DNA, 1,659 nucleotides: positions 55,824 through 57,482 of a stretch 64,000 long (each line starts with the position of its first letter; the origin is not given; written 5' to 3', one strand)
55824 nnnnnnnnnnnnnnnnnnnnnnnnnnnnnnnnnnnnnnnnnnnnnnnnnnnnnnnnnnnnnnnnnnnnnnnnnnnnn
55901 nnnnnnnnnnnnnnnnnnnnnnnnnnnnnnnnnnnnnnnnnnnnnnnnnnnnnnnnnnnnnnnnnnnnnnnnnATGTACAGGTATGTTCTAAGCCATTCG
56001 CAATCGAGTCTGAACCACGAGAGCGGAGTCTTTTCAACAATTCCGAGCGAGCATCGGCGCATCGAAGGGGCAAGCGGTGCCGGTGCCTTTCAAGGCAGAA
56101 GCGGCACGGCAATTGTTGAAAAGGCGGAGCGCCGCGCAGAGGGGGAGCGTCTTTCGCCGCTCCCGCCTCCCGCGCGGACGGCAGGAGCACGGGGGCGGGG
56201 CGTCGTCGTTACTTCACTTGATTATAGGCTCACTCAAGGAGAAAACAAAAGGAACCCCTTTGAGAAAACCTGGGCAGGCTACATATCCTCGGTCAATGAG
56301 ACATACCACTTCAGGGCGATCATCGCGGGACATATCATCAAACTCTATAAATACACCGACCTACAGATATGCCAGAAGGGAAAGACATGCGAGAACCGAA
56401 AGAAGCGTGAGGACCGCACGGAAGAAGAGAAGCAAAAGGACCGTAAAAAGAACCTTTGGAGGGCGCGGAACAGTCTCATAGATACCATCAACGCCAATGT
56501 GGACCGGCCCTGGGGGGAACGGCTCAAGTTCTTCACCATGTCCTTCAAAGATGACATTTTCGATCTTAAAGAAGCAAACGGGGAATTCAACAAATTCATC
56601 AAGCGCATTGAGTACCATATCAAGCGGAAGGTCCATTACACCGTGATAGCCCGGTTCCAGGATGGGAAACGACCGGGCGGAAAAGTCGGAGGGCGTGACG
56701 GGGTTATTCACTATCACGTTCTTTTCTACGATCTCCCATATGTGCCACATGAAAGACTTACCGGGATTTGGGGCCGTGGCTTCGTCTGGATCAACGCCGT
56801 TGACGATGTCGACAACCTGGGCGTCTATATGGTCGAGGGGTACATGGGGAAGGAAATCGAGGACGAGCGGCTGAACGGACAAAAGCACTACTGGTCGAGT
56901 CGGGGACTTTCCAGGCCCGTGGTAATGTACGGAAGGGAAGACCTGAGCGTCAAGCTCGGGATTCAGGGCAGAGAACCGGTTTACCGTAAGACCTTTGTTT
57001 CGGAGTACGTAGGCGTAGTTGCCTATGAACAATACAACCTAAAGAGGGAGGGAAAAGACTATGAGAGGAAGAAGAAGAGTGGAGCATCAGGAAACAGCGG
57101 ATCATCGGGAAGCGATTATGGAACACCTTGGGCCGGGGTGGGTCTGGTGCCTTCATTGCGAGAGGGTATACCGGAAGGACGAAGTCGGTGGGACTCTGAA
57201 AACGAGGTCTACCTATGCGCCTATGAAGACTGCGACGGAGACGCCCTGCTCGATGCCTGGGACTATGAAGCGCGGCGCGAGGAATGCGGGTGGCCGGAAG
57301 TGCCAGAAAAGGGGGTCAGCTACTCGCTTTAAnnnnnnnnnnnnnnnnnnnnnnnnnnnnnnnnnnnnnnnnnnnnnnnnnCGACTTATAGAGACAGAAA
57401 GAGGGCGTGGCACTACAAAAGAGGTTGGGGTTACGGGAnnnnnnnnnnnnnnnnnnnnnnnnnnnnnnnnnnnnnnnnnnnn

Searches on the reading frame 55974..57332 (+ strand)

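Call 88: search_protein_families(library=pfam, proteins=[window:55974-57332:+], max_evalue=0.05)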
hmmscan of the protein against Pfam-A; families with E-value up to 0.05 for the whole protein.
window:55974-57332:+ (452 aa): 2 families
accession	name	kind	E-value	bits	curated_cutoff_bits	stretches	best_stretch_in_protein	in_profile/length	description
PF23343.2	REP_ORF2-G2P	-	3e-09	37.5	27.8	1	185-294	2-98/99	Replication-associated protein ORF2/G2P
PF03452.20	Anp1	-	0.0032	17.4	28.8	1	126-169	86-129/263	Anp1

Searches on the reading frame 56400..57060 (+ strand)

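Call 99: search_dna_similar(query=window:56400-57060:+, collection=phages, mode=protein, max_evalue=0.01, max_rows=20)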
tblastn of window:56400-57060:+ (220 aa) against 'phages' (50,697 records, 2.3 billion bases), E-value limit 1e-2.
Records with a match: 13; places in all: 13; records where one place covers at least 80% of the query: 5.
Best place of each record, by identity: <60% 13.
By first word of the organism name: bajarodino 7; bajarodmic 2; Spiroplasma 2; Bacteriophage 1; Microviridae 1.
By host as written in the record: - 7; Peromyscus fraterculus 4; Circulifer haematoceps 2.
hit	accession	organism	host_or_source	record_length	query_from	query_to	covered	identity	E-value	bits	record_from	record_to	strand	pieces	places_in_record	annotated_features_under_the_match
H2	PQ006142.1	bajarodino virus 41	Neotoma bryanti feces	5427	3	220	99%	33.2%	3e-28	117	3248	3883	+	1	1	replication initiator protein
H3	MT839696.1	Bacteriophage sp.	human fecal samples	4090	1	173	79%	31.3%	1e-14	77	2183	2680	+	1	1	record has no annotation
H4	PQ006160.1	bajarodino virus 35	Peromyscus fraterculus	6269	1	178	81%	26.4%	2e-5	50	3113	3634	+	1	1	replication initiator protein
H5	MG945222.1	Microviridae sp.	pig feces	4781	23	200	81%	26.3%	8e-3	42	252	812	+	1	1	similar to VP4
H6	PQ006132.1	bajarodino virus 9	Neotoma bryanti feces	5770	12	175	75%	28.4%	1e-9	63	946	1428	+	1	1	replication initiator protein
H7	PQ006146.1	bajarodino virus 9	Neotoma bryanti feces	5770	12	175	75%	28.4%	1e-9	63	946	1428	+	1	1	replication initiator protein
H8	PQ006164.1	bajarodino virus 31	Peromyscus fraterculus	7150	14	204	87%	24.0%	3e-4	47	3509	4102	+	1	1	replication initiator protein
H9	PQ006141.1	bajarodino virus 42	Neotoma bryanti feces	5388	8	178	78%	26.4%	2e-7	57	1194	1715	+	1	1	replication initiator protein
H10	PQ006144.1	bajarodino virus 39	Neotoma bryanti feces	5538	1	177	80%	24.0%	1e-4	48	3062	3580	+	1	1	replication initiator protein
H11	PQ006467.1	bajarodmic virus 355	Peromyscus fraterculus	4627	44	153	50%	28.2%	6e-4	46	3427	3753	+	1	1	replication initiator protein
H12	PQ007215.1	bajarodmic virus 962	Peromyscus fraterculus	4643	44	153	50%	28.2%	7e-4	46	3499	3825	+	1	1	replication initiator protein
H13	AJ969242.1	Spiroplasma phage SVGII3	Circulifer haematoceps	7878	40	120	37%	26.1%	6e-3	43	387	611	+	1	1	rep: replicative protein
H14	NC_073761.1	Spiroplasma phage SVGII3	Circulifer haematoceps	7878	40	120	37%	26.1%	6e-3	43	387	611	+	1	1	rep: replicative protein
